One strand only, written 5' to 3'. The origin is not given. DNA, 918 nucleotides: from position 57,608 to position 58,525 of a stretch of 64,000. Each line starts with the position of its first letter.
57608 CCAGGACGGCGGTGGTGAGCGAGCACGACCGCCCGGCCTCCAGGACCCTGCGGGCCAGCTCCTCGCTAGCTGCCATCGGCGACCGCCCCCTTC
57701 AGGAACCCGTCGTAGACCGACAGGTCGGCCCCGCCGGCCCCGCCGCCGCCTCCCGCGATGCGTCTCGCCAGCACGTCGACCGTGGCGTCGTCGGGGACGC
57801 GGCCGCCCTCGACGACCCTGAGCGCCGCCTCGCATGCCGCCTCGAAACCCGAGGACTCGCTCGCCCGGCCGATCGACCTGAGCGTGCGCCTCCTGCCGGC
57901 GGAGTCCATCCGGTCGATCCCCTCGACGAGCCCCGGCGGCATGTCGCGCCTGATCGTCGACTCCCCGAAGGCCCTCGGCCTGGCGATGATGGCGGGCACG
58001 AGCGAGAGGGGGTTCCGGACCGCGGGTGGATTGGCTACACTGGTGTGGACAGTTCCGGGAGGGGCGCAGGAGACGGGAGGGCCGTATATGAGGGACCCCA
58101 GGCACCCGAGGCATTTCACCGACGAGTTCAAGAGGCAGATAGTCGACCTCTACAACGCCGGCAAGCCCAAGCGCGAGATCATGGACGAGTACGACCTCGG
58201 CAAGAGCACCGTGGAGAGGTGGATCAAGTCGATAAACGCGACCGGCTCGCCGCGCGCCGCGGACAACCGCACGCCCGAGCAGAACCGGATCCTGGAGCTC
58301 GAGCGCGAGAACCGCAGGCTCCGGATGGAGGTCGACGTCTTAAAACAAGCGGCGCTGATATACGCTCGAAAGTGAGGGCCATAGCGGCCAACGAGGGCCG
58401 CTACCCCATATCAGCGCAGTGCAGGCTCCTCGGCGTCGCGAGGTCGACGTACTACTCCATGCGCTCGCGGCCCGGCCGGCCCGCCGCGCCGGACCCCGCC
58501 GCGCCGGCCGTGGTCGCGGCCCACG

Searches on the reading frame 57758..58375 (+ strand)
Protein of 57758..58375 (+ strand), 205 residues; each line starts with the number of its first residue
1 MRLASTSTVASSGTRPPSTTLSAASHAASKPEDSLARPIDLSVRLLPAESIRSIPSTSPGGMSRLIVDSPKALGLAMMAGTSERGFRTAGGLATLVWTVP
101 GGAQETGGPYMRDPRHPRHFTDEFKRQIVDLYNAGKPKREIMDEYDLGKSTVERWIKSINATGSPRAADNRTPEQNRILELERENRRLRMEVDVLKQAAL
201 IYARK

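Call 63: search_protein_families(library=pfam, proteins=[window:57758-58375:+], max_evalue=0.001)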
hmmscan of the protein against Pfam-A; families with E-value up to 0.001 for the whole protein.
window:57758-58375:+ (205 aa): 4 families
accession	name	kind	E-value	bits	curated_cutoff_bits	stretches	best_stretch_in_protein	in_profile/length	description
PF01527.26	HTH_Tnp_1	-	4.1e-07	30.6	24.1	1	117-191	4-73/75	Transposase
PF13518.12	HTH_28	-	5e-06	26.9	25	1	124-163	1-40/52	Helix-turn-helix domain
PF13384.12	HTH_23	-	7e-06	26.1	24.6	1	125-163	7-45/50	Homeodomain-like domain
PF13551.12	HTH_29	-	1.9e-05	25.1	28.1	1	126-175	2-50/64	Winged helix-turn helix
